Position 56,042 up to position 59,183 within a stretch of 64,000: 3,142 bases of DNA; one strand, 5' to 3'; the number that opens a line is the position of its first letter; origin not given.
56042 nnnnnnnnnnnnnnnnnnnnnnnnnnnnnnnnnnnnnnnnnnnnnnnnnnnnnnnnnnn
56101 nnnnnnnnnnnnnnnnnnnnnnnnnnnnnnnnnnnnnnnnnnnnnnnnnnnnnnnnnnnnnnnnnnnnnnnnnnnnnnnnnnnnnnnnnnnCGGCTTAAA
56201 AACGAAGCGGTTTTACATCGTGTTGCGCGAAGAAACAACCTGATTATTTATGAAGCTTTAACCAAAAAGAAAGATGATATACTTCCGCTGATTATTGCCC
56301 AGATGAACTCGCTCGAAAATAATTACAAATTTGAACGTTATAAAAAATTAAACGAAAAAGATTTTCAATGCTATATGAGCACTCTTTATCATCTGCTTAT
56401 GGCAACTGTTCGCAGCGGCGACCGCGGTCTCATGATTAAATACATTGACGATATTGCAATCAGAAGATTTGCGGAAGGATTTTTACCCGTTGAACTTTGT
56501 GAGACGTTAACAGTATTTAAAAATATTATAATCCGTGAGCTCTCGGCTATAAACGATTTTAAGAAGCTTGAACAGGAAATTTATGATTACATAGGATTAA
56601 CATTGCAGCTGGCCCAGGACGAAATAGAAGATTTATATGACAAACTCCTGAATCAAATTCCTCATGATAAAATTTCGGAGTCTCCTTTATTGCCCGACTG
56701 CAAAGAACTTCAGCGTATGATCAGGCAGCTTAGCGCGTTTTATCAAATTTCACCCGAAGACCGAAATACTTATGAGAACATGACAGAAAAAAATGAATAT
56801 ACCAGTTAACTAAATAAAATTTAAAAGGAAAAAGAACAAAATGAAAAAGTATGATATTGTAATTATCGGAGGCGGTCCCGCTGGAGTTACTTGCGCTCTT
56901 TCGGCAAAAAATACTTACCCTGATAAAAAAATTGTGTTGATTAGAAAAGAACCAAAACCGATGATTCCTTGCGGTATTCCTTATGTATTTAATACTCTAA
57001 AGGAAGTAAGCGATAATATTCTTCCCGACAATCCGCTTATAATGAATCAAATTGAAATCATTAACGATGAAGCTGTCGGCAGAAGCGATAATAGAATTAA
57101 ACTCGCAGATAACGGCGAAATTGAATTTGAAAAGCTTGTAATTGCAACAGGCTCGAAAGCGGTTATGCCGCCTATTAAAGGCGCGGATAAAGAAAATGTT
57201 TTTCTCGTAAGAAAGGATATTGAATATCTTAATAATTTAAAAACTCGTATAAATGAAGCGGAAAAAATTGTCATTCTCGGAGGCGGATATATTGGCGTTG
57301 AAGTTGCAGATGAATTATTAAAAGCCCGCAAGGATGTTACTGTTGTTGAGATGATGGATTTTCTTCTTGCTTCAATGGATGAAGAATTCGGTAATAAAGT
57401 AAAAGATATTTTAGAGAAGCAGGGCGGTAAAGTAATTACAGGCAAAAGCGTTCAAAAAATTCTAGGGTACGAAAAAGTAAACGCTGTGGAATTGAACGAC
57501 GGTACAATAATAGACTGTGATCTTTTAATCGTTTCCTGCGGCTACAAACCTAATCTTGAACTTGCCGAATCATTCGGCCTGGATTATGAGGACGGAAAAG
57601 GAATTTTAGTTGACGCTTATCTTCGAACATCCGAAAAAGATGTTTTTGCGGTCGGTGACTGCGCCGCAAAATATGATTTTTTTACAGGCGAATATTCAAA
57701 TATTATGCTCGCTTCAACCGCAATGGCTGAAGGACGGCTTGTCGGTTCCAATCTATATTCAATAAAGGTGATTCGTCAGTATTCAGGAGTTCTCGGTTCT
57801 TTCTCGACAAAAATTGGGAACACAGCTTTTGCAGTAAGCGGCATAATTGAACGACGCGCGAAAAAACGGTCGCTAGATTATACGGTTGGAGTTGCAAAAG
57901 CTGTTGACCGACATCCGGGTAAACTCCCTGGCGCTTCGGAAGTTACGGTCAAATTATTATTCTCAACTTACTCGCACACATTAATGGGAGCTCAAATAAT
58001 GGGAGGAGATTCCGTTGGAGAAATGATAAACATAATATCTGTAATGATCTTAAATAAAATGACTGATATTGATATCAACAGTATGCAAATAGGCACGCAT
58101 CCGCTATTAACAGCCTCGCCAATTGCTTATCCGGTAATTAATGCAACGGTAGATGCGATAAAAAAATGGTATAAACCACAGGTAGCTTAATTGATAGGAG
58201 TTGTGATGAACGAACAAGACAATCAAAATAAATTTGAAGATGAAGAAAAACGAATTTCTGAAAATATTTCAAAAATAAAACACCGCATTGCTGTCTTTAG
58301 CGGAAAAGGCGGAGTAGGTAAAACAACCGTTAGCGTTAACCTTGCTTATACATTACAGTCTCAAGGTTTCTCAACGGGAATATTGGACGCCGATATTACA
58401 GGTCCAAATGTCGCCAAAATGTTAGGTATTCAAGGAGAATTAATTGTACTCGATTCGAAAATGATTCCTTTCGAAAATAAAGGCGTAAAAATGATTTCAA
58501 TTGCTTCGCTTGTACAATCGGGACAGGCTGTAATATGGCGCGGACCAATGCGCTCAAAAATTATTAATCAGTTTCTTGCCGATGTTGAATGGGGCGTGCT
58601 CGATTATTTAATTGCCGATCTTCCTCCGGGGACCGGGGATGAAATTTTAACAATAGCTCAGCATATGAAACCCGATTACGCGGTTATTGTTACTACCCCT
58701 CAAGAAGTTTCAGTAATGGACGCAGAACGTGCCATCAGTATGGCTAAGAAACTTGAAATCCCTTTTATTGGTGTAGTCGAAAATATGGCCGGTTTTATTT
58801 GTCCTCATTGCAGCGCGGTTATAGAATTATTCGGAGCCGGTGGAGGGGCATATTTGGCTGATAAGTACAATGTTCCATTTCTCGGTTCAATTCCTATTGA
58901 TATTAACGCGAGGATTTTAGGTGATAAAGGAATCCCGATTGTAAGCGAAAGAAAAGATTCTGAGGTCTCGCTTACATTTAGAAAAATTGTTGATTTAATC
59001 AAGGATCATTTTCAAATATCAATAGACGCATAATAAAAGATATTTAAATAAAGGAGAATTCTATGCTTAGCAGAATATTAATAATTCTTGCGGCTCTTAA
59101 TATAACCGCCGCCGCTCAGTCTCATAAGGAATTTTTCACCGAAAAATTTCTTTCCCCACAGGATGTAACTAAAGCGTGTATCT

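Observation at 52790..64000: Sigma-54/PAS-controlled island of Fe-S, radical SAM, NifX-like and multihaem proteins: a candidate uncharacterised metallocofactor or redox system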

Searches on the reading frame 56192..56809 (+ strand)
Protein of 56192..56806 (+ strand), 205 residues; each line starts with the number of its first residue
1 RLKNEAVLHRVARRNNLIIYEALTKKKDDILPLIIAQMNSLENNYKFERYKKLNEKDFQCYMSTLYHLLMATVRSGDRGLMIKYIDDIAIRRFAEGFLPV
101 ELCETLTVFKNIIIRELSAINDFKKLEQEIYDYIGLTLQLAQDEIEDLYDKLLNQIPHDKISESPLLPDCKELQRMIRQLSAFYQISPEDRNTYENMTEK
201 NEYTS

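Call 5: search_protein_families(library=pfam, proteins=[window:56303-56809:+], max_evalue=0.01)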
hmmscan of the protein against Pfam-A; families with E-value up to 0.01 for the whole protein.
window:56303-56809:+ (168 aa): 1 family
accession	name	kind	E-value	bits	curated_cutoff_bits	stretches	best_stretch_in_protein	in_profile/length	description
PF14361.12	RsbRD_N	-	0.0025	18.9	24.3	0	3-80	19-103/104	RsbT co-antagonist protein rsbRD N-terminal domain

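Call 8: search_protein_families(library=ncbifam, proteins=[window:56303-56809:+], max_evalue=0.001)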
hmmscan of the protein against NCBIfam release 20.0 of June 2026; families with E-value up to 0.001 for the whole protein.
window:56303-56809:+ (168 aa): 0 families

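Call 63: find_homologous_proteins(query=window:56192-56806:+, max_evalue=0.001)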
Query window:56192-56806:+ (205 aa): 28 proteins with E <= 0.001 among 186 candidates.
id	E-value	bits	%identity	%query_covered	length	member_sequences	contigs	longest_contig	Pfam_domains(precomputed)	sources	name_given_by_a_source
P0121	6.0e-85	302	72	98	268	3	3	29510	-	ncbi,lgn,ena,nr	ncbi:MAG TPA: hypothetical protein PL181_16970 [bacterium]|nr:hypothetical protein [bacterium]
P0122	3.9e-73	263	64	95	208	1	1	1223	-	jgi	jgi:hypothetical protein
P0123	5.6e-73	263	64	95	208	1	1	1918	-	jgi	jgi:chromosomal replication initiation ATPase DnaA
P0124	2.9e-71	257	61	96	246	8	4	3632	-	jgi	jgi:hypothetical protein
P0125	3.6e-71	257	61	96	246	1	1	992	-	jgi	jgi:hypothetical protein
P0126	1.6e-70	255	67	85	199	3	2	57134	-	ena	-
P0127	1.2e-69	252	63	92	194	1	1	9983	-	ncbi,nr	ncbi:MAG: hypothetical protein OQK65_00690, partial [Chlorobium sp.]|nr:hypothetical protein [Chloro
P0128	8.9e-69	249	66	94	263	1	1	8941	-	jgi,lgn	-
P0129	1.1e-68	249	61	92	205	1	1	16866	-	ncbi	-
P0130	3.1e-68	247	61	92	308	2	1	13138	-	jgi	-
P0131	1.4e-65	239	60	94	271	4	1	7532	-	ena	-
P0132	3.7e-65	237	59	94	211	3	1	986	-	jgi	jgi:hypothetical protein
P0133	2.1e-64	235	59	93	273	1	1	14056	-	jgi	jgi:hypothetical protein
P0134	2.1e-63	232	77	67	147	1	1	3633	-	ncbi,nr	ncbi:MAG: hypothetical protein K8H86_03525, partial [Ignavibacteriaceae bacterium]|nr:hypothetical p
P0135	4.3e-62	227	58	90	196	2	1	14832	-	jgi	-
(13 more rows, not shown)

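Call 65: find_encoding_contigs(protein=P0121, flank=10000, max_places=3)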
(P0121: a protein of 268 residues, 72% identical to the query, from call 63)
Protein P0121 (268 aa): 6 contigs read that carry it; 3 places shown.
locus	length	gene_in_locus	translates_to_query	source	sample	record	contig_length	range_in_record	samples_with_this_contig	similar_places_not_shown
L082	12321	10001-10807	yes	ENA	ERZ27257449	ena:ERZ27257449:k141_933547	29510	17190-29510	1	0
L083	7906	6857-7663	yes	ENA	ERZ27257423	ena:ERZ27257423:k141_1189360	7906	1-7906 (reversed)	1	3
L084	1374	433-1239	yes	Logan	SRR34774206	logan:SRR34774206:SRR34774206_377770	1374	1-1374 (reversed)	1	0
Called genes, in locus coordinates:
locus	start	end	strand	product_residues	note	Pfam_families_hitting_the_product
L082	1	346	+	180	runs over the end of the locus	PF04143:Sulf_transp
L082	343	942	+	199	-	PF04143:Sulf_transp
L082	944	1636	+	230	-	PF00581:Rhodanese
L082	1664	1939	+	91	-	PF19647:Septknot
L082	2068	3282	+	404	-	PF14690:Zn_ribbon_ISL3, PF13542:HTH_Tnp_ISL3, PF01610:DDE_Tnp_ISL3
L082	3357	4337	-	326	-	PF09968:DUF2202, PF13860:FlgD_ig, PF18962:Por_Secre_tail (weak)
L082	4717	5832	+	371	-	PF02350:Epimerase_2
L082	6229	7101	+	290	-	PF01937:ARMT1-like_dom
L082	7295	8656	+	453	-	PF01134:GIDA (faint), PF01266:DAO (faint), PF03486:HI0933_like (faint), PF07992:Pyr_redox_2, PF13738:Pyr_redox_3, PF13434:Lys_Orn_oxgnase (weak), PF00070:Pyr_redox, PF02852:Pyr_redox_dim, +1 more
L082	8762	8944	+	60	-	-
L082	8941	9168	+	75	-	-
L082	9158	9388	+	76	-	PF01370:Epimerase, PF13460:NAD_binding_10 (weak)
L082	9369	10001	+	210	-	PF01073:3Beta_HSD (faint), PF01370:Epimerase, PF07993:NAD_binding_4, PF16363:GDP_Man_Dehyd (weak)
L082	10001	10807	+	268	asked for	-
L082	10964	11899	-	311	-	PF00665:rve, PF13683:rve_3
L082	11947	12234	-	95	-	PF01527:HTH_Tnp_1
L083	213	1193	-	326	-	PF09968:DUF2202, PF13860:FlgD_ig, PF18962:Por_Secre_tail (weak)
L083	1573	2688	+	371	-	PF02350:Epimerase_2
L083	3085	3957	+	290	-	PF01937:ARMT1-like_dom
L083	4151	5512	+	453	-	PF01134:GIDA (faint), PF01266:DAO (faint), PF03486:HI0933_like (faint), PF07992:Pyr_redox_2, PF13738:Pyr_redox_3, PF13434:Lys_Orn_oxgnase (weak), PF00070:Pyr_redox, PF02852:Pyr_redox_dim, +1 more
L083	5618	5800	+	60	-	-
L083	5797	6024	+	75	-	-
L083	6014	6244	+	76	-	PF01370:Epimerase, PF13460:NAD_binding_10 (weak)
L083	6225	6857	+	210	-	PF01073:3Beta_HSD (faint), PF01370:Epimerase, PF07993:NAD_binding_4, PF16363:GDP_Man_Dehyd (weak)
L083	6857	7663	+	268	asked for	-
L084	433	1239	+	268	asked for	-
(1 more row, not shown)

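Call 66: find_encoding_contigs(protein=P0126, flank=10000, max_places=3)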
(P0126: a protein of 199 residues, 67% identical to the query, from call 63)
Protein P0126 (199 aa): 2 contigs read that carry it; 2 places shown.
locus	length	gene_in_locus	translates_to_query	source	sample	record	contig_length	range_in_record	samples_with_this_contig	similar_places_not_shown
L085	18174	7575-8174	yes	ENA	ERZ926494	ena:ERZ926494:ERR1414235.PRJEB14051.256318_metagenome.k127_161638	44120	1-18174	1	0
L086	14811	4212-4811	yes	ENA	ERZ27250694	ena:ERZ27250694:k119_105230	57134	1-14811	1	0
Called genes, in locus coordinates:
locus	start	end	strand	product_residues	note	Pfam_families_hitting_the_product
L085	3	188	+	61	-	?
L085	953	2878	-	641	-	PF00989:PAS (weak), PF08448:PAS_4 (weak), PF13426:PAS_9, PF00989:PAS, PF08448:PAS_4, PF13426:PAS_9, PF08447:PAS_3, PF07228:SpoIIE, +2 more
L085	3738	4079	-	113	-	PF00578:AhpC-TSA (weak), PF10417:1-cysPrx_C (weak)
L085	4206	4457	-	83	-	PF00578:AhpC-TSA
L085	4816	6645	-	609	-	PF13687:DUF4153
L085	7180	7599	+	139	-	-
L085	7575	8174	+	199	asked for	-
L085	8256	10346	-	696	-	PF14583:Pectate_lyase22 (faint), PF09224:DUF1961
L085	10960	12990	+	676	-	PF06480:FtsH_ext (faint), PF00004:AAA, PF17862:AAA_lid_3, PF01434:Peptidase_M41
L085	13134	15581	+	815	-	PF05226:CHASE2, PF00158:Sigma54_activat, PF00004:AAA (weak), PF07724:AAA_2 (weak), PF07728:AAA_5, PF14532:Sigma54_activ_2, PF25601:AAA_lid_14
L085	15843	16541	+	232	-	-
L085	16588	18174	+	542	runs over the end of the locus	PF01841:Transglut_core (faint)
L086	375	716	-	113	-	PF00578:AhpC-TSA (weak), PF10417:1-cysPrx_C (weak)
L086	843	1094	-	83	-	PF00578:AhpC-TSA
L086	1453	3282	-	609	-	PF13687:DUF4153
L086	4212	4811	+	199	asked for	-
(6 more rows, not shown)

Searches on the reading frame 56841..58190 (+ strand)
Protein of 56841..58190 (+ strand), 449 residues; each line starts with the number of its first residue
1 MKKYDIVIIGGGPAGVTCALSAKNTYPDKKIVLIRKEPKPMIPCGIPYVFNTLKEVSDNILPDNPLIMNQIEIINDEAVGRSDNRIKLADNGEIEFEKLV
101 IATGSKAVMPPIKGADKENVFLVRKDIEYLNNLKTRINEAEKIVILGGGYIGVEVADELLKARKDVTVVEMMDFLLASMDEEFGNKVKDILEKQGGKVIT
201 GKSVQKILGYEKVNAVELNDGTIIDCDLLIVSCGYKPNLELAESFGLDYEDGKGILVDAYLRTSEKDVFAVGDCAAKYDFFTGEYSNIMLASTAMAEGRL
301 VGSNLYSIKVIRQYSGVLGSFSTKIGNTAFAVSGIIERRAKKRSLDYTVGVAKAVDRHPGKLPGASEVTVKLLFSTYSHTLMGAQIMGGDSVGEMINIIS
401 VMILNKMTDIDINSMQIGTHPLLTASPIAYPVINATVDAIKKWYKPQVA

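Call 5: search_protein_families(library=pfam, proteins=[window:56841-58190:+], max_evalue=0.01)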
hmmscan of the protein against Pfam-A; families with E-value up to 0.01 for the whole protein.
window:56841-58190:+ (449 aa): 18 families
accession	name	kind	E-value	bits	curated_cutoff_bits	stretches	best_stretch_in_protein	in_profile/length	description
PF07992.20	Pyr_redox_2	-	5.7e-63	213.5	26.1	1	4-298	1-291/291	Pyridine nucleotide-disulphide oxidoreductase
PF00070.33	Pyr_redox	-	5.5e-23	81.7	22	1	142-220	1-81/82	Pyridine nucleotide-disulphide oxidoreductase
PF13738.12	Pyr_redox_3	-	4.1e-15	56.3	30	2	90-272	119-305/305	Pyridine nucleotide-disulphide oxidoreductase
PF01266.30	DAO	-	1.7e-11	44.7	27.9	1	142-172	1-31/353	FAD dependent oxidoreductase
PF02852.28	Pyr_redox_dim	-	8.8e-11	42.4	25.3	1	327-424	8-103/110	Pyridine nucleotide-disulphide oxidoreductase, dimerisation domain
PF03486.20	HI0933_like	-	1.6e-10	41.3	50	1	5-39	2-34/244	HI0933-like protein Rossmann domain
PF13434.12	Lys_Orn_oxgnase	-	2.4e-06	27.4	21.3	1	91-169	143-217/339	L-lysine 6-monooxygenase/L-ornithine 5-monooxygenase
PF04820.20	Trp_halogenase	-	4.1e-06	26.4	21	0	5-45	1-43/458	Tryptophan halogenase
PF05834.18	Lycopene_cycl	-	8.5e-06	25.5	23.4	1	5-43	1-39/380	Lycopene cyclase protein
PF00890.30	FAD_binding_2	-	4.8e-05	23.2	20.4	1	5-38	1-32/414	FAD binding domain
PF13450.12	NAD_binding_8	-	0.0001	23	21.9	0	8-38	1-29/68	NAD(P)-binding Rossmann-like domain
PF01946.23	Thi4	-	0.00021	21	26.2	1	3-36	17-49/235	Thi4 family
PF02254.24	TrkA_N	-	0.00022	22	23.8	0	143-172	1-30/116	TrkA-N domain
PF01134.28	GIDA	-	0.00027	20.5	22.1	0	5-25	1-21/391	Glucose inhibited division protein A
PF12831.13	FAD_oxidored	-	0.00083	19.2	27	1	5-37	1-31/416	FAD dependent oxidoreductase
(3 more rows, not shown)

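Call 8: search_protein_families(library=ncbifam, proteins=[window:56841-58190:+], max_evalue=0.001)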
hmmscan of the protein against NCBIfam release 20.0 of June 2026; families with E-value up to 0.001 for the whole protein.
window:56841-58190:+ (449 aa): 81 families (the best 25 are shown)
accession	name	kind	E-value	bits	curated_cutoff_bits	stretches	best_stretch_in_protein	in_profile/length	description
NF007123.0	PRK09564.1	equivalog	2e-67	227.8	458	1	6-418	3-424/444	CoA-disulfide reductase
TIGR03385.1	CoA_CoA_reduc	equivalog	2.2e-67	227.8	578.8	1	6-421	2-426/439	CoA-disulfide reductase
NF046103.1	NOXase_Strep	equivalog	9.1e-51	173.2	600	1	6-408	2-412/442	H2O-forming NADH oxidase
NF045765.1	PhenlGlyoxDHPadH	equivalog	1.5e-49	169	475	1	7-320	6-322/416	NADH-dependent phenylglyoxylate dehydrogenase subunit epsilon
TIGR01350.1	lipoamide_DH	equivalog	4e-45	154.4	408.8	1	69-423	102-443/461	dihydrolipoyl dehydrogenase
TIGR02374.1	nitri_red_nirB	equivalog_domain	7.7e-42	143.7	578.35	1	6-283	1-286/794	nitrite reductase large subunit NirB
NF003437.0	PRK04965.1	equivalog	4.7e-40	137.7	392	1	84-280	88-280/378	NADH:flavorubredoxin reductase NorW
NF004945.0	PRK06292.2-3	equivalog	2.1e-36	125.8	494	1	64-425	99-443/457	dihydrolipoyl dehydrogenase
NF004943.0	PRK06292.2-1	equivalog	4e-36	124.8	432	1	69-422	101-443/456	dihydrolipoyl dehydrogenase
NF005884.0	PRK07846.1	equivalog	1.3e-35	123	501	1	69-423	104-440/454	mycothione reductase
TIGR02053.1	MerA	equivalog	2e-35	122.7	454.45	1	69-412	102-432/465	mercury(II) reductase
NF003585.0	PRK05249.1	equivalog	5.3e-35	120.9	465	1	68-412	107-435/464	Si-specific NAD(P)(+) transhydrogenase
NF004991.0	PRK06370.1-3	subfamily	5.5e-35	120.9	620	1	81-408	151-462/509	FAD-containing oxidoreductase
NF010037.0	PRK13512.1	equivalog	2e-34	119.2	394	1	5-421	3-421/438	CoA-disulfide reductase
NF041853.1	hythiocyan_redase_MerA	equivalog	2.1e-33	115.9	650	1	69-425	90-432/440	hypothiocyanous acid reductase MerA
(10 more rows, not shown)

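Call 73: search_solved_structures(query=window:56841-58190:+, max_evalue=1e-20)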
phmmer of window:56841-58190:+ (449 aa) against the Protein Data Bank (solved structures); distinct sequences matched with E-value up to 1e-20: 39.
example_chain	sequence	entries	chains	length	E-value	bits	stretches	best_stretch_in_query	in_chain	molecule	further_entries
3cgb_A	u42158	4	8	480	5.2e-50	173.9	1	5-421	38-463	Pyridine nucleotide-disulfide oxidoreductase, class I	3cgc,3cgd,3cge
6pfz_D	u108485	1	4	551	1.1e-49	172.9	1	5-435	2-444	NADH oxidase (NoxA-3)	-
8a56_A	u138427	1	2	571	1.3e-46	162.7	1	6-421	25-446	Coenzyme A-persulfide reductase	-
5l1n_A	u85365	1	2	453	1.5e-41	146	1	4-410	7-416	Coenzyme A disulfide reductase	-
4fx9_A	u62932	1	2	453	4.9e-41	144.3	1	4-410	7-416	Coenzyme A disulfide reductase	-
3kd9_A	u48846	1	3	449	9.2e-41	143.4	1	5-410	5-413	Coenzyme A disulfide reductase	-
3iwa_A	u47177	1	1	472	2.8e-39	138.5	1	5-425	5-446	FAD-dependent pyridine nucleotide-disulphide oxidoreductase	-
1f8w_A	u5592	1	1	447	6.4e-39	137.3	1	6-415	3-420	NADH PEROXIDASE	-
1nhp_A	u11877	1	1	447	1.8e-38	135.9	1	95-415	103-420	NADH PEROXIDASE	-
3icr_A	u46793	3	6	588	2.1e-38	135.7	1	5-425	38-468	Coenzyme A-Disulfide Reductase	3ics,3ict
1nhs_A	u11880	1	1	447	2.5e-38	135.4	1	7-415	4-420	NADH PEROXIDASE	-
1joa_A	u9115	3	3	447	3.9e-38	134.8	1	6-415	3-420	NADH PEROXIDASE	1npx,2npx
1nhq_A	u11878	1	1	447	3.9e-38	134.8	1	95-415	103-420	NADH PEROXIDASE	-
1nhr_A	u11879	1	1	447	6.4e-38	134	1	6-415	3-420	NADH PEROXIDASE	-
6ruz_A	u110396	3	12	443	2.1e-37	132.4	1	6-428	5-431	NADH oxidase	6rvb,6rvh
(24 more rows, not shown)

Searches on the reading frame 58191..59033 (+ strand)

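Call 5: search_protein_families(library=pfam, proteins=[window:58191-59033:+], max_evalue=0.01)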
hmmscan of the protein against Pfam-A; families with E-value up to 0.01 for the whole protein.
window:58191-59033:+ (280 aa): 9 families
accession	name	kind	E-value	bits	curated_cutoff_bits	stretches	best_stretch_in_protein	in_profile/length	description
PF10609.15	ParA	-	8.8e-95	317.2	27.1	1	28-269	1-244/246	NUBPL iron-transfer P-loop NTPase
PF01656.29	CbiA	-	3e-14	53.5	25.4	1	33-200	1-83/125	CobQ/CobB/MinD/ParA nucleotide binding domain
PF13614.12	AAA_31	-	4.6e-11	43.4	27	1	33-184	4-163/177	AAA domain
PF02374.21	ArsA_ATPase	-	6.3e-08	32.6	24.3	1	32-68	2-38/305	Anion-transporting ATPase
PF09140.17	MipZ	-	9.3e-05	22.3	20.7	1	31-158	1-120/262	ATPase MipZ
PF20720.3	nSTAND3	-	0.0012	19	27.2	1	30-62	16-48/155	Novel STAND NTPase 3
PF01583.26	APS_kinase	-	0.0021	18.5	21.1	1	35-82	6-53/152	Adenylylsulphate kinase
PF25199.1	nSTAND_NTPase5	-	0.0035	17.6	34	0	22-74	28-85/145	Novel STAND NTPase 5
PF00448.28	SRP54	-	0.0053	16.9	22.7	0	33-75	3-45/196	SRP54-type protein, GTPase domain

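Call 8: search_protein_families(library=ncbifam, proteins=[window:58191-59033:+], max_evalue=0.001)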
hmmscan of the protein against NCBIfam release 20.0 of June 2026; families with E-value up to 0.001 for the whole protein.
window:58191-59033:+ (280 aa): 18 families
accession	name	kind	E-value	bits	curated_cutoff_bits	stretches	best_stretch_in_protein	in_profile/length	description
NF041136.1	MrpORP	equivalog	3.5e-92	309.5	450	1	27-271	2-249/365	iron-sulfur cluster carrier protein MrpORP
NF008669.0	PRK11670.1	equivalog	6e-74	249.2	348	1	25-271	102-350/369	iron-sulfur cluster carrier protein ApbC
TIGR01969.1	minD_arch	subfamily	4.7e-21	75.1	201.75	1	33-271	3-231/251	cell division ATPase MinD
TIGR01968.1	minD_bact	equivalog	1.5e-16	60.5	212.9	1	33-271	4-237/261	septum site-determining protein MinD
NF041546.1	ParA_partition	equivalog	1.3e-10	41.1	180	1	33-69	2-38/203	ParA family partition ATPase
NF008079.0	PRK10818.1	equivalog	4.4e-09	36.1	508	1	33-183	5-158/270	septum site-determining protein MinD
NF047398.1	AAA_KGGVGR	domain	7.9e-09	36.1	90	1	31-80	3-52/190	KGGVGR-motif variant AAA ATPase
TIGR01007.1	eps_fam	subfamily_domain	9.6e-08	31.8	108.05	1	31-198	18-188/204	polysaccharide biosynthesis tyrosine autokinase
TIGR03371.1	cellulose_yhjQ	equivalog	5.3e-07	29.4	157.85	1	31-69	2-40/246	cellulose biosynthesis protein BcsQ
TIGR03018.1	pepcterm_TyrKin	hypoth_equivalog_domain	5.4e-07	29.2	230.65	1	24-186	29-197/207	XrtA-associated tyrosine autokinase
TIGR03815.1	CpaE_hom_Actino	equivalog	1.8e-06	27.4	154.45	1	32-80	113-161/340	septum site-determining protein Ssd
TIGR04291.1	arsen_driv_ArsA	equivalog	4.4e-06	25.7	650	1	17-63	306-352/565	arsenical pump-driving ATPase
NF041417.1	ArsA_halo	exception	4.6e-05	22.3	800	1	31-79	12-59/617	arsenical pump-driving ATPase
NF053622.1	ATPseBagAMYCTU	equivalog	9e-05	22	400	1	30-61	6-37/325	ATPase BagA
TIGR00345.1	GET3_arsA_TRC40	subfamily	0.00014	21.5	135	0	36-67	2-33/299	TRC40/GET3/ArsA family transport-energizing ATPase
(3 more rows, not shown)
